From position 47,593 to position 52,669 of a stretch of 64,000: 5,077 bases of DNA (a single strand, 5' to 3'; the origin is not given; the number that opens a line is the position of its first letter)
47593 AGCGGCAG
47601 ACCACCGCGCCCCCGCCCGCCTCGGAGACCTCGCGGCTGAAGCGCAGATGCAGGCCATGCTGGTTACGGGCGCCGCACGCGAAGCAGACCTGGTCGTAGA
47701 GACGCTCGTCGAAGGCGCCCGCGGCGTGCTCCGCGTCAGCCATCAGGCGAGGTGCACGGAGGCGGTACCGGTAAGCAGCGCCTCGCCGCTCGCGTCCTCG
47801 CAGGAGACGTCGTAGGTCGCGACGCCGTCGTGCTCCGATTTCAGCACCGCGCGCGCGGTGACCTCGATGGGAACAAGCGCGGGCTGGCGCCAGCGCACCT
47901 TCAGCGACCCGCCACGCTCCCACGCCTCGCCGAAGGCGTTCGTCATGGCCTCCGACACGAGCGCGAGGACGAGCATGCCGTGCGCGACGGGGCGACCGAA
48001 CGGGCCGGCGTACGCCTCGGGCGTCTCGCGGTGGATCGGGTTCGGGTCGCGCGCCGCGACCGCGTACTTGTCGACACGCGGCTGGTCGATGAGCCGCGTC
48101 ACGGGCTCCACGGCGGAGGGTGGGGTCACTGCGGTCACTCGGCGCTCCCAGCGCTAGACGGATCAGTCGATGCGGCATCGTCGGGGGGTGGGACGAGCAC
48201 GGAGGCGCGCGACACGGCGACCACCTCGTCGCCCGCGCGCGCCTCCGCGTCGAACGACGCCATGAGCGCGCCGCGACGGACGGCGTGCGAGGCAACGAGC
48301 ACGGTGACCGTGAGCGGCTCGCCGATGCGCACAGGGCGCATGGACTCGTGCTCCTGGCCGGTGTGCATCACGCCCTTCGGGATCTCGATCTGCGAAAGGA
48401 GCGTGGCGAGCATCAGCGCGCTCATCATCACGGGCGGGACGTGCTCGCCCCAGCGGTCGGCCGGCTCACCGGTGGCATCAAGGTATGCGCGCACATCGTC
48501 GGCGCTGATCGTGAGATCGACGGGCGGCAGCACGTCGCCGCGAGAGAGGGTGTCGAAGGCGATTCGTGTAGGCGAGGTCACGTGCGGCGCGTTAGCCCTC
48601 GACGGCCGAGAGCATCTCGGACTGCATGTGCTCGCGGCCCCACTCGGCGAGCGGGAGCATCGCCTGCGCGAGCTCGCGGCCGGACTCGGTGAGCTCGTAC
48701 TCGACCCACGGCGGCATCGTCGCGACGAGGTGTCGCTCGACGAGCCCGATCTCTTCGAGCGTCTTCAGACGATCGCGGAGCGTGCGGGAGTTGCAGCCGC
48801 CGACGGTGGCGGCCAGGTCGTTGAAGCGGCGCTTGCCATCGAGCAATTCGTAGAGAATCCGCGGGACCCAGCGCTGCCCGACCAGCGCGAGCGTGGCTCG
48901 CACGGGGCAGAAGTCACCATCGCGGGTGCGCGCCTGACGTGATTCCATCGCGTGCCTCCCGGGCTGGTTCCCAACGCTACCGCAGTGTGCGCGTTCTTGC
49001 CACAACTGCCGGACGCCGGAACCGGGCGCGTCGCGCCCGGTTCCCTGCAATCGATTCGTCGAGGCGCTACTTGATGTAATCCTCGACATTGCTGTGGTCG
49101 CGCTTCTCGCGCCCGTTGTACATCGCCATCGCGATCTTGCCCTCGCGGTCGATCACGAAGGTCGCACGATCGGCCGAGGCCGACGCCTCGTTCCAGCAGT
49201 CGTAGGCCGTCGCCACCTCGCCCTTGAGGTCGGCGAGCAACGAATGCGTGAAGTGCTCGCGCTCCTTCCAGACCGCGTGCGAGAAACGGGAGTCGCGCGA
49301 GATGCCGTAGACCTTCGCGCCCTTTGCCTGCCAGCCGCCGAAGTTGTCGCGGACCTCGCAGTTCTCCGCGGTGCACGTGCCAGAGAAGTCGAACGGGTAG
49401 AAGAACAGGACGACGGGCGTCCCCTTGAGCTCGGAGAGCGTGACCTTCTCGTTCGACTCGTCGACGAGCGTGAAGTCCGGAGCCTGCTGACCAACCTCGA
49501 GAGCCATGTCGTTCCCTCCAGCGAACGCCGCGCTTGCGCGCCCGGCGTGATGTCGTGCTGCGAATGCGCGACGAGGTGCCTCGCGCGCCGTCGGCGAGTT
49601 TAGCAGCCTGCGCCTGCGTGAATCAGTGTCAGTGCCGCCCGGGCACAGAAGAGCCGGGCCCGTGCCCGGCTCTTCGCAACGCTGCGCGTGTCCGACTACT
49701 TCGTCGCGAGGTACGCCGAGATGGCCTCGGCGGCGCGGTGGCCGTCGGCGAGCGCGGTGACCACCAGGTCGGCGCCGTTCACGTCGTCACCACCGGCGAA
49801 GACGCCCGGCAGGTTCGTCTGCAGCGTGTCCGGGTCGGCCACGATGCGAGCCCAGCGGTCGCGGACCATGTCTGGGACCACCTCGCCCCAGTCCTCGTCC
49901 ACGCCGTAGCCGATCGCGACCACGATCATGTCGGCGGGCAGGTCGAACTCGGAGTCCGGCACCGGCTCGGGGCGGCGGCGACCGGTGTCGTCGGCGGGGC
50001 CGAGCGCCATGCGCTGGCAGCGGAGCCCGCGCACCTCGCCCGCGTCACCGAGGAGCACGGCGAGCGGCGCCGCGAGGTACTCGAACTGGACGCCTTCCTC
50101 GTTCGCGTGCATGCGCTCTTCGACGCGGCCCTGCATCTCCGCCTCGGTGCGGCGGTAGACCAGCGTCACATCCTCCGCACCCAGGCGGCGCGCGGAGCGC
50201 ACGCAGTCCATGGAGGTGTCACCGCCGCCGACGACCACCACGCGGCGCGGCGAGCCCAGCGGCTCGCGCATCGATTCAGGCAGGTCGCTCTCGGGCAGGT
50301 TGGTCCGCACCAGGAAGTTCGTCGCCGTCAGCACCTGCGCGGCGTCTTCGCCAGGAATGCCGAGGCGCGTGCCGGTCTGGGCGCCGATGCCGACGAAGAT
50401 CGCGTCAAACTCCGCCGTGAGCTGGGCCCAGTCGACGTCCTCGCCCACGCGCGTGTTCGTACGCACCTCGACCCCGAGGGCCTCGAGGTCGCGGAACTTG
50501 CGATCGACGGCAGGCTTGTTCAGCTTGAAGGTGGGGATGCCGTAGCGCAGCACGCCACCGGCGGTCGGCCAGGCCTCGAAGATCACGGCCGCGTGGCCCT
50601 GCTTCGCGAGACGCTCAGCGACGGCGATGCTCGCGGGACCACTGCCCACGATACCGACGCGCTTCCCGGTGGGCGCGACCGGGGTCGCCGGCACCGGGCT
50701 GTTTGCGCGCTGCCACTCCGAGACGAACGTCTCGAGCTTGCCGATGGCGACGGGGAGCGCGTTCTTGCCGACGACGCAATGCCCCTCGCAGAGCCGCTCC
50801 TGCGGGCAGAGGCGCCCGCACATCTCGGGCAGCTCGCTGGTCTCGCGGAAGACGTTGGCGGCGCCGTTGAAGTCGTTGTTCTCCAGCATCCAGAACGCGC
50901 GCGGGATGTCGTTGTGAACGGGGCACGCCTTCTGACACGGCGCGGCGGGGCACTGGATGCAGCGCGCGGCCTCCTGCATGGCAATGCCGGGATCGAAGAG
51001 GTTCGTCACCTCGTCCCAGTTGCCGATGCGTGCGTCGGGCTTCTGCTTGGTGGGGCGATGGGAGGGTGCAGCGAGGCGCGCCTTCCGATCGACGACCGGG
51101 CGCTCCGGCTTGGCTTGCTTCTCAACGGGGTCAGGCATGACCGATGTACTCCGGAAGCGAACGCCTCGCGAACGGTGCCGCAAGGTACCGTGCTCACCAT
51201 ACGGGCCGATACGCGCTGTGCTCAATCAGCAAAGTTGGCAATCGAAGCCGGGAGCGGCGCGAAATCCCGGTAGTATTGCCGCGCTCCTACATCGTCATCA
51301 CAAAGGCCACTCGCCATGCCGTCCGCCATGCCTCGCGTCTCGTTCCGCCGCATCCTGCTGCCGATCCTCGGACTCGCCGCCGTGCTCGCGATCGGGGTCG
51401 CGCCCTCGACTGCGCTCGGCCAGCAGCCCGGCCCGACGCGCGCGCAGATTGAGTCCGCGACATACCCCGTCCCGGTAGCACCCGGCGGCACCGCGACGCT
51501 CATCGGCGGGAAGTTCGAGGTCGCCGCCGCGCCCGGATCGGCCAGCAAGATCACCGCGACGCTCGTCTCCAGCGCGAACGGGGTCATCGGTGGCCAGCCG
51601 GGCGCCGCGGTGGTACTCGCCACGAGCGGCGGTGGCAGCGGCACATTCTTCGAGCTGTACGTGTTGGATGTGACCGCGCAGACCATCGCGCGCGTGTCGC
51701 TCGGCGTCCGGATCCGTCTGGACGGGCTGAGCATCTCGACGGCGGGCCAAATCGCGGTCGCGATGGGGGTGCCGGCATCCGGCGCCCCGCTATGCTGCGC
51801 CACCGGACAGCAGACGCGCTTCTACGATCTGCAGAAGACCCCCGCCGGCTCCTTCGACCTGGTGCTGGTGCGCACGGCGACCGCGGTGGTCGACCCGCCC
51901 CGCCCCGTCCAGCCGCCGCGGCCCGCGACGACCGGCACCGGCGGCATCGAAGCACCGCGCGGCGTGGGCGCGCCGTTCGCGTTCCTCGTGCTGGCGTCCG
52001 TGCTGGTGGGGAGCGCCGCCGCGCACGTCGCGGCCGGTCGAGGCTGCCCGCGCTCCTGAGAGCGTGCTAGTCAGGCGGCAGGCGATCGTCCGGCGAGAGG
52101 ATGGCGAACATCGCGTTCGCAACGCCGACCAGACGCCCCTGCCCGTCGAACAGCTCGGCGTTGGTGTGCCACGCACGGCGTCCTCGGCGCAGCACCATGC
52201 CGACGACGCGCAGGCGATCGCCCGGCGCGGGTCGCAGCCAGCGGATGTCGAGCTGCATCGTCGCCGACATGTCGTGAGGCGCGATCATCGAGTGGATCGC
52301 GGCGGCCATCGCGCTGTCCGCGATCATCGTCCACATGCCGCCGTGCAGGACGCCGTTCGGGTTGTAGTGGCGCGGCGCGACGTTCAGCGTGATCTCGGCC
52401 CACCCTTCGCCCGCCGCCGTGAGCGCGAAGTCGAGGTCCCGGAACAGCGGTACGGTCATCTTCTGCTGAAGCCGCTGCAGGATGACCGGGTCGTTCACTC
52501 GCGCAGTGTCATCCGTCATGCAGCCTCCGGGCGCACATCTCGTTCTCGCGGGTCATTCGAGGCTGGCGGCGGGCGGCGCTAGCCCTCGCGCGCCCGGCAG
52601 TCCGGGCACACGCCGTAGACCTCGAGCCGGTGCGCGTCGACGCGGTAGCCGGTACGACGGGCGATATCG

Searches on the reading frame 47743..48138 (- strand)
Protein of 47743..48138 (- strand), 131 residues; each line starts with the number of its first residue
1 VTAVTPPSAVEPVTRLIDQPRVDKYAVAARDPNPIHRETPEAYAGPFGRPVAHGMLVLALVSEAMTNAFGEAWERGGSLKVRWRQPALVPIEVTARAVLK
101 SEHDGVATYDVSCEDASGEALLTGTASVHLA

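Call 17: search_protein_families(library=ncbifam, proteins=[window:47743-48138:-], max_evalue=0.001)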
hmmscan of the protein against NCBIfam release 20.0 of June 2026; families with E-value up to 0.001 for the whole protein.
window:47743-48138:- (131 aa): 3 families
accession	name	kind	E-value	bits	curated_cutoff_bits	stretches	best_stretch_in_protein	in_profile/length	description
NF006045.0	PRK08190.1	subfamily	7.2e-08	31.7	282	1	13-129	22-140/467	bifunctional enoyl-CoA hydratase/phosphate acetyltransferase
NF040620.1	fused_HadA_HadB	exception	2.3e-06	27.3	350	1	24-95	219-289/329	fused (3R)-hydroxyacyl-ACP dehydratase subunits HadA/HadB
NF010246.0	PRK13693.1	equivalog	0.00087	19.2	203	1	22-72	27-77/142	(3R)-hydroxyacyl-ACP dehydratase subunit HadB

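Call 18: search_protein_families(library=pfam, proteins=[window:47743-48138:-], max_evalue=0.001)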
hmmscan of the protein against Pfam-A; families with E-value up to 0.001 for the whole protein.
window:47743-48138:- (131 aa): 1 family
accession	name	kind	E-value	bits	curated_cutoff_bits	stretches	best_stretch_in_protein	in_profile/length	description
PF01575.25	MaoC_dehydratas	-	4.8e-13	49.2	27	1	15-108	16-110/123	MaoC like domain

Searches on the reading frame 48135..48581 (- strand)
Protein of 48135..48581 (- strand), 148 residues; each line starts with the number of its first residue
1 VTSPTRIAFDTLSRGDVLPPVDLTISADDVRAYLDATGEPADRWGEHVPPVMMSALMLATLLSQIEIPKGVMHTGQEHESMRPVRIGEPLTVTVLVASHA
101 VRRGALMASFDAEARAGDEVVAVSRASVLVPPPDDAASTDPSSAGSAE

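Call 17: search_protein_families(library=ncbifam, proteins=[window:48135-48581:-], max_evalue=0.001)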
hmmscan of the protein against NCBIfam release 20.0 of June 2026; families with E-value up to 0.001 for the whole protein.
window:48135-48581:- (148 aa): 3 families
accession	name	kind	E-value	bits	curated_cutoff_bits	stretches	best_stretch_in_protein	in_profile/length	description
NF006045.0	PRK08190.1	subfamily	8.3e-07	28.2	282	1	25-131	37-142/467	bifunctional enoyl-CoA hydratase/phosphate acetyltransferase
NF040620.1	fused_HadA_HadB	exception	6.7e-06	25.8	350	0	52-129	59-136/329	fused (3R)-hydroxyacyl-ACP dehydratase subunits HadA/HadB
NF040621.1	Dietz_HadA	exception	8.1e-06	26.3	200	1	29-121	24-120/132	(3R)-hydroxyacyl-ACP dehydratase subunit HadA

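Call 18: search_protein_families(library=pfam, proteins=[window:48135-48581:-], max_evalue=0.001)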
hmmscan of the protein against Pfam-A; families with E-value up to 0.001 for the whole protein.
window:48135-48581:- (148 aa): 1 family
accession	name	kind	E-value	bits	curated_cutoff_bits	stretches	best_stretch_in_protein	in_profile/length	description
PF13452.11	FAS1_DH_region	-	1.8e-06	28.6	22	1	20-105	9-111/132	FAS1-like, dehydratase domain region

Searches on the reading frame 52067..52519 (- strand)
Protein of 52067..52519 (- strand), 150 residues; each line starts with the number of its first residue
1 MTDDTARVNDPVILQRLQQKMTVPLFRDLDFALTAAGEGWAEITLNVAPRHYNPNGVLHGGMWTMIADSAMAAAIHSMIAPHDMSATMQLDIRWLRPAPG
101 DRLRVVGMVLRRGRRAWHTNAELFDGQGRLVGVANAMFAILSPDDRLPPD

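Call 17: search_protein_families(library=ncbifam, proteins=[window:52067-52519:-], max_evalue=0.001)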
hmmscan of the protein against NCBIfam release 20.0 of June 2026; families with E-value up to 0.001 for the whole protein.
window:52067-52519:- (150 aa): 6 families
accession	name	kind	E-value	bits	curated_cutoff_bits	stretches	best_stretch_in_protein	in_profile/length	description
TIGR00369.1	unchar_dom_1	domain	8.6e-18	64.5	36.6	1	25-136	2-113/117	hotdog fold thioesterase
NF007631.0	PRK10293.1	equivalog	4.4e-08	32.9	226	1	29-140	24-135/136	1,4-dihydroxy-2-naphthoyl-CoA hydrolase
TIGR02286.1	PaaD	equivalog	8e-08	32.5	118.9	1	32-132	7-105/114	hydroxyphenylacetyl-CoA thioesterase PaaI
NF007607.0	PRK10254.1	equivalog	2e-06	27.9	237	1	17-135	12-130/137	proofreading thioesterase EntH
NF008675.0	PRK11688.1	equivalog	5e-06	26.4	107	1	83-138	98-153/156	thioesterase family protein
NF047425.1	MenI_Listeria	exception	0.00032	20.4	185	1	30-140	8-118/122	1,4-dihydroxy-2-naphthoyl-CoA hydrolase MenI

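Call 18: search_protein_families(library=pfam, proteins=[window:52067-52519:-], max_evalue=0.001)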
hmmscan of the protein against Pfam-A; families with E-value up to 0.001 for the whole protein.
window:52067-52519:- (150 aa): 2 families
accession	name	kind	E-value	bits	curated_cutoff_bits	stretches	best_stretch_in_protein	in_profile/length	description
PF03061.28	4HBT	-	3e-10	40.7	20.6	1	55-131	1-78/79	Thioesterase superfamily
PF13622.12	4HBT_3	-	1.4e-05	25.7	24.3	1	50-138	3-82/83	Acyl-CoA thioesterase N-terminal domain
